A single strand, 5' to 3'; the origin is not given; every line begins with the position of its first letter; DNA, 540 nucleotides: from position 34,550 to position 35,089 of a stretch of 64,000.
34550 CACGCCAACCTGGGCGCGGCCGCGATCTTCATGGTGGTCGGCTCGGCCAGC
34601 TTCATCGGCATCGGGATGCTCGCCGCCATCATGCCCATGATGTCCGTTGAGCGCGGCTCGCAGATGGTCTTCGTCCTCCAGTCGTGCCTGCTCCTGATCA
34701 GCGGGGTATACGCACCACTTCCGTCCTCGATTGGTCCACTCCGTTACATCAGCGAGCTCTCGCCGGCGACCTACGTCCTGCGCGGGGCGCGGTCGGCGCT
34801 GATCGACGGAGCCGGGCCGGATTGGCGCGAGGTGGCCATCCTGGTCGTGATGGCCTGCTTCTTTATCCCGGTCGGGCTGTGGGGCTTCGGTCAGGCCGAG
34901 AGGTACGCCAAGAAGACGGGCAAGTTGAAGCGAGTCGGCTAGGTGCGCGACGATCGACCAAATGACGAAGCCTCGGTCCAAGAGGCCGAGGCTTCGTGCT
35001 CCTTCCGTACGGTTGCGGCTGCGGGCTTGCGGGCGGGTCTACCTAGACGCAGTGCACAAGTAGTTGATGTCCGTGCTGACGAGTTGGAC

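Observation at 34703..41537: Four unrelated cargo cassettes separated by orphan copies of the ABC-2 permease gene tail (and the rsgA tail), with no recombinase inside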

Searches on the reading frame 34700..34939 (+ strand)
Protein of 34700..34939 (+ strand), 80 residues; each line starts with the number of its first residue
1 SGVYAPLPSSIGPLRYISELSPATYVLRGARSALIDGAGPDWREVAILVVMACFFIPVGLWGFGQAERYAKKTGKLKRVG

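Call 21: find_homologous_proteins(query=window:34700-34939:+, max_evalue=0.001)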
Query seq(80 aa) (80 aa): 258 proteins with E <= 0.001 among 260 candidates; the best 120 are listed.
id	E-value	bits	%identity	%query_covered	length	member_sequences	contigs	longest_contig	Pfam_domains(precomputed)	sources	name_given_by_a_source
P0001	3.8e-40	153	90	100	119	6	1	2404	-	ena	-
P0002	5.2e-40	153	88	100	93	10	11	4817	-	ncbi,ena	-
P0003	8.9e-40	152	89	100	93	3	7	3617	-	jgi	jgi:ABC-2 type transport system permease protein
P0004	1.3e-39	151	90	100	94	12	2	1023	-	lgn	-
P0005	8.1e-39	149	88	100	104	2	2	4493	-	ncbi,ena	-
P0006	8.9e-39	149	89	100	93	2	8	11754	-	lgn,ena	-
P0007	1.2e-38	148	86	100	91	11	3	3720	-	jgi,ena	jgi:ABC-2 type transport system permease protein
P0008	2.5e-38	147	85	100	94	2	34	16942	-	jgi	jgi:ABC-2 type transport system permease protein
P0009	1.1e-37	145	86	100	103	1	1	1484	-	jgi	jgi:ABC-2 type transport system permease protein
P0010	1.7e-36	141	84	100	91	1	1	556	-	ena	-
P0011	3.2e-35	137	84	100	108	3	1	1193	PF01061.30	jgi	jgi:ABC-2 type transport system permease protein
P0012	1.1e-31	126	82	98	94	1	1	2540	-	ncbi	-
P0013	4.9e-26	108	85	85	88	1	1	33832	-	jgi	jgi:ABC-type polysaccharide/polyol phosphate export permease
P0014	1.3e-22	97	87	69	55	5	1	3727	-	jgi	-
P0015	1.4e-22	97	92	63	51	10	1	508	-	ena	-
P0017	8.2e-20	88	80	69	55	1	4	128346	-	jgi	jgi:ABC-2 type transport system permease protein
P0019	8.9e-19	85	82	63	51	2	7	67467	-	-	-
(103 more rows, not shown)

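Call 22: find_encoding_contigs(protein=P0008, flank=10000, max_places=10)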
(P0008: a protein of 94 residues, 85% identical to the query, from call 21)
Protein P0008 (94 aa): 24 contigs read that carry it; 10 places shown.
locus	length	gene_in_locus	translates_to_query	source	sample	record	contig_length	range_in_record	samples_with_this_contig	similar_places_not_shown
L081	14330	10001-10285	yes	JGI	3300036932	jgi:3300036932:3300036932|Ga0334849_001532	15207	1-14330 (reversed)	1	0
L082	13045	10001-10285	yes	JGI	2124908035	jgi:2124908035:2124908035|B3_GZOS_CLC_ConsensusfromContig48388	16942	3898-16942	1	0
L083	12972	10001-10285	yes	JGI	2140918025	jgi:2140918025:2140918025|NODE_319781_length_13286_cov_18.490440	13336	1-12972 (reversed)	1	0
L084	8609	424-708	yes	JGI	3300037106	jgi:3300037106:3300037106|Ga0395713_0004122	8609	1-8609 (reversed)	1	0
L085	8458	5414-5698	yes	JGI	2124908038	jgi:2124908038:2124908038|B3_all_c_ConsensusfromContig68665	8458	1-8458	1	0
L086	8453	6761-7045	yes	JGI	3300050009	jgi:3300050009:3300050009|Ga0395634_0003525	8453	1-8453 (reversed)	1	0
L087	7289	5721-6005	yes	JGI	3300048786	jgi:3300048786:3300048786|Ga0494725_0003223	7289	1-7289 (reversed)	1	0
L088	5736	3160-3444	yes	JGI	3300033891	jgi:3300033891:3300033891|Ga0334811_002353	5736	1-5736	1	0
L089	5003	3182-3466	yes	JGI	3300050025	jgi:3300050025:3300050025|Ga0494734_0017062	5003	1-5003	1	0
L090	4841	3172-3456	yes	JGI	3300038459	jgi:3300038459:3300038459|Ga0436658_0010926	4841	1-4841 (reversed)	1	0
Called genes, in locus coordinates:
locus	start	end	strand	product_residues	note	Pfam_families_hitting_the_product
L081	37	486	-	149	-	-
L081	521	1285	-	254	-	PF00459:Inositol_P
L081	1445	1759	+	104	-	PF08281:Sigma70_r4_2, PF04545:Sigma70_r4 (weak)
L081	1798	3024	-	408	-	PF00078:RVT_1, PF08388:GIIM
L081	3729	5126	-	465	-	PF01116:F_bP_aldolase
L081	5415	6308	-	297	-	PF13407:Peripla_BP_4, PF13377:Peripla_BP_3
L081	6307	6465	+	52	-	-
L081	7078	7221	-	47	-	-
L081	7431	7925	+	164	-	PF01061:ABC2_membrane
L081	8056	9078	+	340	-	PF02016:Peptidase_S66, PF17676:Peptidase_S66C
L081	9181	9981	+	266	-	PF13427:AadA_C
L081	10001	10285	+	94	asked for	-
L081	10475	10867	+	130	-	-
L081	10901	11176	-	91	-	-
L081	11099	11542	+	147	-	-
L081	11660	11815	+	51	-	-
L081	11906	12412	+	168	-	-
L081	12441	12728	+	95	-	PF01061:ABC2_membrane (weak)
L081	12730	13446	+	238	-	PF03193:RsgA_GTPase, PF00005:ABC_tran (weak)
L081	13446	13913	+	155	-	PF03193:RsgA_GTPase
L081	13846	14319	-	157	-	-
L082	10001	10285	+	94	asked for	-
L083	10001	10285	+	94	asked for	-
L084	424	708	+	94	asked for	-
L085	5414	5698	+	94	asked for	-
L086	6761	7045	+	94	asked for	-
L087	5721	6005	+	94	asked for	-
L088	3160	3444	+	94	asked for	-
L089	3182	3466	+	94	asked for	-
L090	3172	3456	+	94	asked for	-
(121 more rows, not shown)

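Call 23: find_encoding_contigs(protein=P0017, flank=10000, max_places=4)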
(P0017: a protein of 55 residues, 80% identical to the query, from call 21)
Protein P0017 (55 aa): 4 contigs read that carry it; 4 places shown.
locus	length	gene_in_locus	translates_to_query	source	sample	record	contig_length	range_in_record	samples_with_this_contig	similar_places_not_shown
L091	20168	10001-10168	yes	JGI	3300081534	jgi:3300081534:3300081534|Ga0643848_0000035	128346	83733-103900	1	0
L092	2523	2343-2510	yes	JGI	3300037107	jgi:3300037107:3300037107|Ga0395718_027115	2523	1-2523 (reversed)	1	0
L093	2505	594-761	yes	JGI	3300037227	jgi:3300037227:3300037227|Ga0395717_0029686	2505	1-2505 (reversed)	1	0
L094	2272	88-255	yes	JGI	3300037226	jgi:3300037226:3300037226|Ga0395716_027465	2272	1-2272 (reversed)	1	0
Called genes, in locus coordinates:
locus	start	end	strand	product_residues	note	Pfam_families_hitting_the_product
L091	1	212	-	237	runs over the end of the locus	PF00596:Aldolase_II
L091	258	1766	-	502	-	PF02610:AraA_N, PF24856:AraA_central, PF11762:Arabinose_Iso_C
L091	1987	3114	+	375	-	PF00356:LacI, PF01381:HTH_3 (faint), PF00532:Peripla_BP_1, PF13407:Peripla_BP_4, PF13377:Peripla_BP_3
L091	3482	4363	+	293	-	PF00005:ABC_tran, PF13304:AAA_21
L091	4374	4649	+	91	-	-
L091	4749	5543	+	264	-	PF01061:ABC2_membrane, PF12698:ABC2_membrane_3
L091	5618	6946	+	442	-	-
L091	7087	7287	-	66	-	-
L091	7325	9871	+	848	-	PF01344:Kelch_1 (faint), PF07250:Glyoxal_oxid_N (faint), PF07646:Kelch_2 (faint), PF13415:Beta-prop_FBX42 (faint), PF13418:Beta-prop_TYW4 (weak), PF24681:Kelch_KLHDC2_KLHL20_DRC7, PF24981:Beta-prop_ATRN-LZTR1 (weak), PF24681:Kelch_KLHDC2_KLHL20_DRC7, +2 more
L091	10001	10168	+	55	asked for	-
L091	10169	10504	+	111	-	-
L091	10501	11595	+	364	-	PF03193:RsgA_GTPase, PF00005:ABC_tran (weak), PF01926:MMR_HSR1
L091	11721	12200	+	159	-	PF01161:PBP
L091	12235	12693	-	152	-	PF06240:COXG, PF10604:Polyketide_cyc2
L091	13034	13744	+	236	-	PF00072:Response_reg, PF00486:Trans_reg_C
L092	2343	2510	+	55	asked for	-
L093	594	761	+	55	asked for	-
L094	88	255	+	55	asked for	-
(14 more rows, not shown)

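Call 25: find_related_loci(query=window:34700-34939:+, collection=viral_contigs, flank=10000)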
Query seq(80 aa) (80 aa) in viral_contigs; peptide patterns used: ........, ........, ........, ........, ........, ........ (x = any residue, [..] = any of these).
71 stretches matched a pattern; 2 encode a relative of the query (tblastn E <= 1e-3); 2 distinct loci.
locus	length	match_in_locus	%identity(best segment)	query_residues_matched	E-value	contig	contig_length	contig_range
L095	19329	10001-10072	54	31-54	3e-5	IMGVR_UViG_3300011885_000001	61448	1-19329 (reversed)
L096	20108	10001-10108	45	31-74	4e-5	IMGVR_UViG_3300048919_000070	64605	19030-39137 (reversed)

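Call 26: find_related_loci(query=window:34700-34939:+, collection=metagenome_contigs, flank=10000)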
Query seq(80 aa) (80 aa) in metagenome_contigs; peptide patterns used: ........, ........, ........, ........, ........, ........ (x = any residue, [..] = any of these).
600 stretches matched a pattern (row limit reached: there are more); 42 encode a relative of the query (tblastn E <= 1e-3); 42 distinct loci.
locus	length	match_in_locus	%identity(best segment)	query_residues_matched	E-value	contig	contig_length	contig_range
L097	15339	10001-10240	93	1-80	9e-48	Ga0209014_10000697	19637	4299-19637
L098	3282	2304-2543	91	1-80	9e-47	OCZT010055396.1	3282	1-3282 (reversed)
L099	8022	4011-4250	91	1-80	2e-46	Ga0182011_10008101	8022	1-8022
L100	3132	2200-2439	89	1-80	9e-46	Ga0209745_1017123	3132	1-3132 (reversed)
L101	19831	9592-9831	88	1-80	1e-44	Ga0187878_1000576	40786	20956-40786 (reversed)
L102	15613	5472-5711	90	1-80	1e-44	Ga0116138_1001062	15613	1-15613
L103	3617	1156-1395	89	1-80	3e-44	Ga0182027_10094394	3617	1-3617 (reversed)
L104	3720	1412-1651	88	1-80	4e-44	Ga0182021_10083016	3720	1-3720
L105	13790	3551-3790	89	1-80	3e-43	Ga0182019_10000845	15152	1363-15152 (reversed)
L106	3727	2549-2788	88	1-80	5e-43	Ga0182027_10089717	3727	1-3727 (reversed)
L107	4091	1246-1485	89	1-80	9e-43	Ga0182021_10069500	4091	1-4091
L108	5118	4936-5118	92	1-61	5e-35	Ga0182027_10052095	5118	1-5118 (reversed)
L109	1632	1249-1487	72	1-80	7e-31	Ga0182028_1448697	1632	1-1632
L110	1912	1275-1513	86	1-80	1e-31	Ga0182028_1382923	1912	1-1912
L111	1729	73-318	59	1-80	2e-24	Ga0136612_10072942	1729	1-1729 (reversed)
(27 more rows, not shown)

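Call 29: search_protein_families(library=pfam, proteins=[L101:9991-10821:+, L101:10966-11895:+, L101:12009-12887:+, L101:12915-13412:-, L101:13632-14882:-, L101:14720-15436:-, L101:16853-17380:+, L101:17494-18147:+, L101:18160-18831:-, L101:19265-19831:-], max_evalue=0.01)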
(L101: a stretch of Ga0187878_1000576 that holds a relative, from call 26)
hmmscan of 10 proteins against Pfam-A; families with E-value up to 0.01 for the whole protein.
L101:9991-10821:+ (276 aa): 0 families

L101:10966-11895:+ (309 aa): 0 families

L101:12009-12887:+ (292 aa): 0 families

L101:12915-13412:- (165 aa): 0 families

L101:13632-14882:- (416 aa): 4 families
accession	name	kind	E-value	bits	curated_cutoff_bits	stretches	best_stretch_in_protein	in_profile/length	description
PF06114.19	Peptidase_M78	-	3.4e-20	72.5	22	1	215-329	2-122/123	IrrE N-terminal-like domain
PF01381.28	HTH_3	-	3.4e-11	43.4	23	1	71-124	1-54/55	Helix-turn-helix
PF12844.13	HTH_19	-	2.1e-05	24.8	30.2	1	68-122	1-55/64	Helix-turn-helix domain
PF13560.12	HTH_31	-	6.3e-05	23.6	27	1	68-122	3-58/64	Helix-turn-helix domain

L101:14720-15436:- (238 aa): 0 families

L101:16853-17380:+ (175 aa): 0 families

L101:17494-18147:+ (217 aa): 0 families

L101:18160-18831:- (223 aa): 1 family
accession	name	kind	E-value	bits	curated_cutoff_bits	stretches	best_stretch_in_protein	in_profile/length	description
PF01434.24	Peptidase_M41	-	3.2e-10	40.6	29.9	1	39-136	7-107/191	Peptidase family M41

L101:19265-19831:- (188 aa): 1 family
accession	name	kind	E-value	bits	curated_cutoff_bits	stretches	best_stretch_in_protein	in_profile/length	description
PF00730.31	HhH-GPD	-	2.1e-12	47.8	26.2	1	3-116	2-92/108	HhH-GPD superfamily base excision DNA repair protein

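Call 48: find_encoding_contigs(protein=P0013, flank=10000, max_places=3)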
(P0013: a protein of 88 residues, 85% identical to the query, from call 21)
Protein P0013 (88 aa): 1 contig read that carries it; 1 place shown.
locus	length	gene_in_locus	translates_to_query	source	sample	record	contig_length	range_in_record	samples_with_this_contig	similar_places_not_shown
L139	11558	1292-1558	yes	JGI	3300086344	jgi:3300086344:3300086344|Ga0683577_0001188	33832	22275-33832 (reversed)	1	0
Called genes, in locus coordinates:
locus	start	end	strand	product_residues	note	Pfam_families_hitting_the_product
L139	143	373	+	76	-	-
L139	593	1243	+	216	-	-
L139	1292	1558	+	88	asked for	-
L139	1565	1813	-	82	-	-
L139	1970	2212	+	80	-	-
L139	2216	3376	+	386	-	PF03193:RsgA_GTPase, PF02421:FeoB_N (faint), PF00005:ABC_tran, PF01926:MMR_HSR1 (weak)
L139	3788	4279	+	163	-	PF01161:PBP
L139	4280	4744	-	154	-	PF10604:Polyketide_cyc2, PF06240:COXG (weak)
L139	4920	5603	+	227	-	PF00072:Response_reg, PF00486:Trans_reg_C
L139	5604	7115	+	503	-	PF00672:HAMP, PF00512:HisKA, PF02518:HATPase_c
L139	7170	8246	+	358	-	PF23493:CysS_C (faint), PF13641:Glyco_tranf_2_3 (weak), PF00535:Glycos_transf_2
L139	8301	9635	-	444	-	PF07719:TPR_2 (faint), PF13428:TPR_14 (faint), PF01694:Rhomboid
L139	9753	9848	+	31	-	-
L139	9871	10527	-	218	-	PF00294:PfkB (faint)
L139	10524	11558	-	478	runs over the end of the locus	PF00675:Peptidase_M16, PF05193:Peptidase_M16_C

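Call 49: find_encoding_contigs(protein=P0006, flank=10000, max_places=5)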
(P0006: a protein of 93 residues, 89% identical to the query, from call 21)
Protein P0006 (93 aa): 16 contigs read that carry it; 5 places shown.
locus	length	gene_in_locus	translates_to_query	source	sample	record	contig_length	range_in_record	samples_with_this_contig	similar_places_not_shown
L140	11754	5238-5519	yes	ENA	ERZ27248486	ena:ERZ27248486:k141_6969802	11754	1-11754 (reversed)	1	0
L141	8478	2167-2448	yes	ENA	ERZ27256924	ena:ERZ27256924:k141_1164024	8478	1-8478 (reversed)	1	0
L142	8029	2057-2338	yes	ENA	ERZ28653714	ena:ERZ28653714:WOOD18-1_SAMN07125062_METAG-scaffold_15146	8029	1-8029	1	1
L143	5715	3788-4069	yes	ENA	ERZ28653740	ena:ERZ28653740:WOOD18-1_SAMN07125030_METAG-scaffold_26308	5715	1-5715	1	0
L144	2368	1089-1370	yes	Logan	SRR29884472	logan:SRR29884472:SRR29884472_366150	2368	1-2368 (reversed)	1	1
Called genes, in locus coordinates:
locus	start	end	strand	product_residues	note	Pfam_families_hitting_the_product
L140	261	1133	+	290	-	PF00005:ABC_tran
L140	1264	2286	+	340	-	PF02016:Peptidase_S66, PF17676:Peptidase_S66C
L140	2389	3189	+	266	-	PF13427:AadA_C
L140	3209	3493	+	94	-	-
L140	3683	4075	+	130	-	-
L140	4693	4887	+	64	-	-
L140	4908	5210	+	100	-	-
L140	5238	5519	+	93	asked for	-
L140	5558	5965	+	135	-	-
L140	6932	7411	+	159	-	-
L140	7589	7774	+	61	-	-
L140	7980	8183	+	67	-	-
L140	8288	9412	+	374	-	PF03193:RsgA_GTPase, PF02421:FeoB_N (faint), PF00005:ABC_tran (weak), PF01926:MMR_HSR1 (weak)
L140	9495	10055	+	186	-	PF01161:PBP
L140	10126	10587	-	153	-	PF06240:COXG, PF10604:Polyketide_cyc2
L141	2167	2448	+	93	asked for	-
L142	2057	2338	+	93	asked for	-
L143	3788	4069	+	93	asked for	-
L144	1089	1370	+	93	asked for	-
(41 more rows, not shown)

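Call 50: find_homologous_proteins(query=L101:18160-18831:-, max_evalue=1e-20)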
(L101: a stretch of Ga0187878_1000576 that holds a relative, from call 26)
Query L101:18160-18831:- (223 aa): 11 proteins with E <= 1e-20 among 8000 candidates.
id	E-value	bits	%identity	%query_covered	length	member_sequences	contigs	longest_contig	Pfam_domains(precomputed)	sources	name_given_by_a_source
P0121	8.9e-138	475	100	100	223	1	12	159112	PF01434.25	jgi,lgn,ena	jgi:ATP-dependent Zn protease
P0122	1.7e-116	405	85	100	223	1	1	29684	PF01434.25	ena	-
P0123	1.0e-105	370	79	100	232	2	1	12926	PF01434.25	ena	-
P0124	6.1e-95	335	71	100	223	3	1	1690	PF01434.25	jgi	jgi:cell division protease FtsH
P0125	1.0e-94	334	71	100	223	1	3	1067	PF01434.25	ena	-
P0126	2.4e-92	326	69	100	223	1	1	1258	PF01434.25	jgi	jgi:cell division protease FtsH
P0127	2.4e-91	323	68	100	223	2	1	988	PF01434.25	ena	-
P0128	1.1e-90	321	69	100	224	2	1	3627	PF01434.25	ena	-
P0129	1.3e-88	314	70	100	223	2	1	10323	PF01434.25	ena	-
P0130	6.8e-74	266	61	97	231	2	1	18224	PF01434.25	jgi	jgi:ATP-dependent Zn protease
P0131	8.2e-58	213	50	97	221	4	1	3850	PF01434.25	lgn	-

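Call 51: find_encoding_contigs(protein=P0121, flank=10000, max_places=4)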
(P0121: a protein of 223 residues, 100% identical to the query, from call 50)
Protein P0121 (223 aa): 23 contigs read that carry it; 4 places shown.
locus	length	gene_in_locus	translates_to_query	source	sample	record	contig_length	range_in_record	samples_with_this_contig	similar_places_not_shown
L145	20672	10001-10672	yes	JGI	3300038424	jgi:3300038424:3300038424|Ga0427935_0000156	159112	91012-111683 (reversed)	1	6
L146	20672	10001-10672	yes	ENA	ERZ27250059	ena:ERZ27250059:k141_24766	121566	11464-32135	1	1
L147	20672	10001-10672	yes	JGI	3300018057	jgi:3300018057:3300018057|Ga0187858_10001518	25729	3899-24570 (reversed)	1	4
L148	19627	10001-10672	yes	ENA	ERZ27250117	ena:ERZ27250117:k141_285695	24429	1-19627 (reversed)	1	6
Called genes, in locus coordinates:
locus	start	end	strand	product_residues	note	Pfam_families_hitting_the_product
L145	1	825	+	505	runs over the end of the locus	PF02518:HATPase_c (weak), PF13589:HATPase_c_3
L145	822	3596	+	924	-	PF10593:Z1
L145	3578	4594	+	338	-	PF14390:DUF4420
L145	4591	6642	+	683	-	PF22879:AIPR_N, PF10592:AIPR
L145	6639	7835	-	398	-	PF00145:DNA_methylase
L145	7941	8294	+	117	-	-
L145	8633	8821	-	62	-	-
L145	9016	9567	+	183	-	PF00730:HhH-GPD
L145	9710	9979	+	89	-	-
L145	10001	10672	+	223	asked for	PF01434:Peptidase_M41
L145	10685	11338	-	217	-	-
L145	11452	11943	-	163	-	-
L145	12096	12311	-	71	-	-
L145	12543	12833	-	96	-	PF13031:DUF3892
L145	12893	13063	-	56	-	-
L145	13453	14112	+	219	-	-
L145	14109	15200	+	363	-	PF01381:HTH_3, PF06114:Peptidase_M78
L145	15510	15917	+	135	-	-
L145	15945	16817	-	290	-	-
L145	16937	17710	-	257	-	-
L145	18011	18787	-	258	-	-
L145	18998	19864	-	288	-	PF01061:ABC2_membrane, PF12698:ABC2_membrane_3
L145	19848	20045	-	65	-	-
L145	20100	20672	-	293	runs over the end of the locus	PF00005:ABC_tran, PF13304:AAA_21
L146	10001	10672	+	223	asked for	PF01434:Peptidase_M41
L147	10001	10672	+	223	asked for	PF01434:Peptidase_M41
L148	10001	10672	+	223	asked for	PF01434:Peptidase_M41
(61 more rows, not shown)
